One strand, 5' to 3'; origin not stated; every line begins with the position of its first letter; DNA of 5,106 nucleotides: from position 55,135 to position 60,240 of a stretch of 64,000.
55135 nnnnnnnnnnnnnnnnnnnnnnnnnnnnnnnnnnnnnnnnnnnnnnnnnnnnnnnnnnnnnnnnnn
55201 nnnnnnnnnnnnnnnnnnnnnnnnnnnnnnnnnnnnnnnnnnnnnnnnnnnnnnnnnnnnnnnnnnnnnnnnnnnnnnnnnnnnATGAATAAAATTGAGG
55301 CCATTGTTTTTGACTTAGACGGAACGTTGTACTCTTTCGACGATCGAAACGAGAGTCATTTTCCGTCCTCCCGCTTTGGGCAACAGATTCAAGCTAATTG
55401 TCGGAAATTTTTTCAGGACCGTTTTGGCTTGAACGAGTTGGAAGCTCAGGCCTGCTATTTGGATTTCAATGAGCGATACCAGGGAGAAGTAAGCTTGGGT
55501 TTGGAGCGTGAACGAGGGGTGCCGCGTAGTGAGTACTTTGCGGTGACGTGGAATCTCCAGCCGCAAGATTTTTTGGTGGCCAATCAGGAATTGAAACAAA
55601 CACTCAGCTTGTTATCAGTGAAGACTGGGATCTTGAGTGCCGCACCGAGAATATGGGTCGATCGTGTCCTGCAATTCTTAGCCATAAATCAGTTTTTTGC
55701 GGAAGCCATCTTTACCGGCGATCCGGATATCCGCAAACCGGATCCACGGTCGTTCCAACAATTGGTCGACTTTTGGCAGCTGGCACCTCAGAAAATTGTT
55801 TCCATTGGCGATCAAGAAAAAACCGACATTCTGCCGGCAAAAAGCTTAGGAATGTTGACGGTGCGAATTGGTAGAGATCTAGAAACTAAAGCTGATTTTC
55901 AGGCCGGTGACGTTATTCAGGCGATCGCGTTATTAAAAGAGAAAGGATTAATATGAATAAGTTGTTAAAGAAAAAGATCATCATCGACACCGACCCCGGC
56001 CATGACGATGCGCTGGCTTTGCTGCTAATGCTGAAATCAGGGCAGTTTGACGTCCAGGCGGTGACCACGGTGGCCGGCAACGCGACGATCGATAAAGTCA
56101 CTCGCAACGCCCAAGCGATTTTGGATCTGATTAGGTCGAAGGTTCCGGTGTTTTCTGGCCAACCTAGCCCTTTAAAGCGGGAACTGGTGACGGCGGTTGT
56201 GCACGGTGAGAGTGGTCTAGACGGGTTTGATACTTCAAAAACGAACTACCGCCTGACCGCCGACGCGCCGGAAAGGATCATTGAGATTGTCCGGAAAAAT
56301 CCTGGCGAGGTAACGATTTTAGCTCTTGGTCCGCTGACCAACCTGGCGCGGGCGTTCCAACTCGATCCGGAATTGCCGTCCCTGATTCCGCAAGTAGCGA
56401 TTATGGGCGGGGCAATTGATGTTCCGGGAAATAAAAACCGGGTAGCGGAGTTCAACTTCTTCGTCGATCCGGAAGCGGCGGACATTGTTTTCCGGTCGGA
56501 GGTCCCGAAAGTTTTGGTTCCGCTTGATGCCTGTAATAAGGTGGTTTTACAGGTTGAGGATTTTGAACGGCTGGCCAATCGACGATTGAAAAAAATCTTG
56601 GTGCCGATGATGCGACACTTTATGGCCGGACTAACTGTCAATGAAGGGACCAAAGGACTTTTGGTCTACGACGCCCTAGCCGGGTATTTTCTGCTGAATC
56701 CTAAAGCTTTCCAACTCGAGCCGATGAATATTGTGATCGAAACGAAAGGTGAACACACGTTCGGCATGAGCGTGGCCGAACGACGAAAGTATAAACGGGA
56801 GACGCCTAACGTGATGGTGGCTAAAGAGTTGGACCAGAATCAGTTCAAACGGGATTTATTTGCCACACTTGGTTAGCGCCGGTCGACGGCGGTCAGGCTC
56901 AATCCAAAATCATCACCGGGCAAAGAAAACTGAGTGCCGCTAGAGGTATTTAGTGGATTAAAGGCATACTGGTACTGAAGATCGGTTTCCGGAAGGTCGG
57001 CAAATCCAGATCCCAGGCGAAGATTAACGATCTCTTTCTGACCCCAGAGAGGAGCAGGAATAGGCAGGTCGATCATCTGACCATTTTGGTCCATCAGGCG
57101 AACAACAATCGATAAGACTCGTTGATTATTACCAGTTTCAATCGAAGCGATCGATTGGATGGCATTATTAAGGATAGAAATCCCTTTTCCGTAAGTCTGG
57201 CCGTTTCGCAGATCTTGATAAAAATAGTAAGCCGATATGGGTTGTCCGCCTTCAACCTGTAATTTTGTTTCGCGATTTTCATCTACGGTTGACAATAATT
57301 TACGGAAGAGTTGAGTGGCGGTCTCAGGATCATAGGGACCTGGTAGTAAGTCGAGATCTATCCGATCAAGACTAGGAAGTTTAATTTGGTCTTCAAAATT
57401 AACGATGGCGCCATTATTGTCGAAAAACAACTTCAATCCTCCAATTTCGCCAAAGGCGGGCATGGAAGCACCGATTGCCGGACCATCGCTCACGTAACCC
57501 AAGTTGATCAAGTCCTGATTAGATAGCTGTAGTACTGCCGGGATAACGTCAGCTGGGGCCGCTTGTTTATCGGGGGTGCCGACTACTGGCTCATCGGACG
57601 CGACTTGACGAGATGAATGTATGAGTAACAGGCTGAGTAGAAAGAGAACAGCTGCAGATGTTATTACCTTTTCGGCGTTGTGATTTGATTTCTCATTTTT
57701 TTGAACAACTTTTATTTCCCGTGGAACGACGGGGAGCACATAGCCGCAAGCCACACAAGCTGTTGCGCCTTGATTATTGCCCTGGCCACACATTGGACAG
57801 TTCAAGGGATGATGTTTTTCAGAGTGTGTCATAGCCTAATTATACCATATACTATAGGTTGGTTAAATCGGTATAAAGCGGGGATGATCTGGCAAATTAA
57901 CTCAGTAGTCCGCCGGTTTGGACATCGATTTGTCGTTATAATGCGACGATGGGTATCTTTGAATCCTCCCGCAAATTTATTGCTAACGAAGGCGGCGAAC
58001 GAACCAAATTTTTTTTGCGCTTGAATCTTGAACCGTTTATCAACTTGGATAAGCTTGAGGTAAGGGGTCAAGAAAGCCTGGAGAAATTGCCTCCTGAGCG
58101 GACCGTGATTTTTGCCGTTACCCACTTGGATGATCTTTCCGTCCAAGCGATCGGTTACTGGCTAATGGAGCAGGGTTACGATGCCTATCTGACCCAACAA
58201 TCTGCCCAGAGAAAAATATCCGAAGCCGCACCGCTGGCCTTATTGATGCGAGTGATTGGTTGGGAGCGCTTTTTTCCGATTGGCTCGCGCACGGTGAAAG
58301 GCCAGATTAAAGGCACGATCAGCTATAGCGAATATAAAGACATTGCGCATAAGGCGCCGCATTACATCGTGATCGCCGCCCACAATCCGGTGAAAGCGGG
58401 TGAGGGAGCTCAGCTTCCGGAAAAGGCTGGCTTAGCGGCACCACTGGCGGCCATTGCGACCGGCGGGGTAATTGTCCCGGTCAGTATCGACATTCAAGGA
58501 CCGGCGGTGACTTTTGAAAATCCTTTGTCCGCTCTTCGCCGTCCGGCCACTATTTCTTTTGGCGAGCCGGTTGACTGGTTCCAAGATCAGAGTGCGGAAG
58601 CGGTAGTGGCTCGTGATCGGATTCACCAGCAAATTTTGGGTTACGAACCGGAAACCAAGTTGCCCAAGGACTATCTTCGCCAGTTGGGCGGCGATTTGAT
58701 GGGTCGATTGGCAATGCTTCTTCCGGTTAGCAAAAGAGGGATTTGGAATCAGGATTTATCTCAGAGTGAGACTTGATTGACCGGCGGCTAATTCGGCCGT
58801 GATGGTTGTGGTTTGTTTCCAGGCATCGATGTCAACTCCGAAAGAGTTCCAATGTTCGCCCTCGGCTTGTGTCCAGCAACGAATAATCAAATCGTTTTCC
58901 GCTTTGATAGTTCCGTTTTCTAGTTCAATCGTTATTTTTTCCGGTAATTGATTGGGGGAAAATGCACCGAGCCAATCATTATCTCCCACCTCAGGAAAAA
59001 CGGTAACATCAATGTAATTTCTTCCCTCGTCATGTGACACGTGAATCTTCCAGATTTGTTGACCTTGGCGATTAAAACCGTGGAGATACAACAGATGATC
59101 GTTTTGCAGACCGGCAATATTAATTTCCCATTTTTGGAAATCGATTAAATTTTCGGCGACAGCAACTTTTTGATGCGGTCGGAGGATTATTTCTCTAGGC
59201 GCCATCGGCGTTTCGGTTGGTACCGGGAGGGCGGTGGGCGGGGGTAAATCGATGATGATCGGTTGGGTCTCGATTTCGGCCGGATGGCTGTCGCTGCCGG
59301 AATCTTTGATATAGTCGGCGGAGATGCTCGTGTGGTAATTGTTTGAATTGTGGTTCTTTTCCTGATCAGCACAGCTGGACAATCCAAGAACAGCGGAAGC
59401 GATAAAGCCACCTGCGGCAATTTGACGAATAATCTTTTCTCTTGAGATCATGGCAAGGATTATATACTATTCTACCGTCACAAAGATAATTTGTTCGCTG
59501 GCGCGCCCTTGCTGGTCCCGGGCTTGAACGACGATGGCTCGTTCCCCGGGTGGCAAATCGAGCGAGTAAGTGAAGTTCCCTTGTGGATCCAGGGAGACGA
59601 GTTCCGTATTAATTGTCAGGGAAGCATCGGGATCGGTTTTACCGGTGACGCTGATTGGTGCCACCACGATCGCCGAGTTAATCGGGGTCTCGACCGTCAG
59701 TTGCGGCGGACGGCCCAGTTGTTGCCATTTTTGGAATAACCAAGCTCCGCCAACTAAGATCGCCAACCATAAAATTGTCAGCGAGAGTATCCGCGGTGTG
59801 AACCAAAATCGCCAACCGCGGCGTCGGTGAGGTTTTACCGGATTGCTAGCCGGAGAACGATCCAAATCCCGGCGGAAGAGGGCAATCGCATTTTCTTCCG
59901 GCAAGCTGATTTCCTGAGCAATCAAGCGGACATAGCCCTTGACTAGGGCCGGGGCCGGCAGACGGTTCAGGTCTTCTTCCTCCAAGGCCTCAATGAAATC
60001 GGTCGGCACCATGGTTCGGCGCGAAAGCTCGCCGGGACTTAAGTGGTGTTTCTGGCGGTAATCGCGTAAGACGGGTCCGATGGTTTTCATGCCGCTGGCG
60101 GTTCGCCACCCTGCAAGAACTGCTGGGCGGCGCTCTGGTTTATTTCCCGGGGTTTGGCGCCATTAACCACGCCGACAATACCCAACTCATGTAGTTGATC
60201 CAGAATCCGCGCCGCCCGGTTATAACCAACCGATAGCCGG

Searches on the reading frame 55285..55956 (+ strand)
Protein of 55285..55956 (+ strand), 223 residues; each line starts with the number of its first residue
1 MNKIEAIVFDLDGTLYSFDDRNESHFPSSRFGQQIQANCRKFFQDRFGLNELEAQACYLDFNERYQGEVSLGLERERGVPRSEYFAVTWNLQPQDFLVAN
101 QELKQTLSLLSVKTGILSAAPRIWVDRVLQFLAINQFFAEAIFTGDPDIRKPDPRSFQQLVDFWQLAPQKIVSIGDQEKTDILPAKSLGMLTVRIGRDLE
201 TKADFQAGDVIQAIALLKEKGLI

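Call 35: search_protein_families(library=pfam, proteins=[window:55285-55956:+], max_evalue=0.001)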
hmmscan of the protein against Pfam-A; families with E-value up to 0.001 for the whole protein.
window:55285-55956:+ (223 aa): 4 families
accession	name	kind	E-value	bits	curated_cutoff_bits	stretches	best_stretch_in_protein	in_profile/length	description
PF00702.32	Hydrolase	-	5e-17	63.4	26.4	1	4-189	1-191/191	haloacid dehalogenase-like hydrolase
PF13419.12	HAD_2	-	4.3e-12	46.9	23.8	1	7-193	1-176/178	Haloacid dehalogenase-like hydrolase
PF13242.12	Hydrolase_like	-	2.3e-05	24.7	22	1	149-206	2-59/75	HAD-hyrolase-like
PF12710.13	HAD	-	0.00012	23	27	1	7-176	1-180/189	haloacid dehalogenase-like hydrolase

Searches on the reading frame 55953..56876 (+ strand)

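Call 35: search_protein_families(library=pfam, proteins=[window:55953-56876:+], max_evalue=0.001)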
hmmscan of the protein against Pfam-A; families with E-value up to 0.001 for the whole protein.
window:55953-56876:+ (307 aa): 1 family
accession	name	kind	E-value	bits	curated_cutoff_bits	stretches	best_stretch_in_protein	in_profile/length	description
PF01156.24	IU_nuc_hydro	-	6.2e-89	299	34.2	1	9-299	1-296/297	Inosine-uridine preferring nucleoside hydrolase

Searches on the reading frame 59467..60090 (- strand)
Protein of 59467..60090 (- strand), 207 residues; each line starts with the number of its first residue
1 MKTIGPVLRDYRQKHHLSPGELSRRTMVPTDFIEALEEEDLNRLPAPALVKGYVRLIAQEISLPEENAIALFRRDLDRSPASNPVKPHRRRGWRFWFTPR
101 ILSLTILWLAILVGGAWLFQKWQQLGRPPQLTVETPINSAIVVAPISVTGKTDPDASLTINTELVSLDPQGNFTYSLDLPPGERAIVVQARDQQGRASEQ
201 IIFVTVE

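Call 35: search_protein_families(library=pfam, proteins=[window:59467-60090:-], max_evalue=0.001)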
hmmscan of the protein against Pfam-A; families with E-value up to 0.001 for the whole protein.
window:59467-60090:- (207 aa): 2 families
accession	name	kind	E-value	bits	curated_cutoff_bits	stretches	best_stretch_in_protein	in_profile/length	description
PF13413.12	HTH_25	-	2.6e-13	50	24.6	1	8-66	2-60/62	Helix-turn-helix domain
PF09136.16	Glucodextran_B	-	9.7e-10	38.7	27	1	129-206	1-81/83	Glucodextranase, domain B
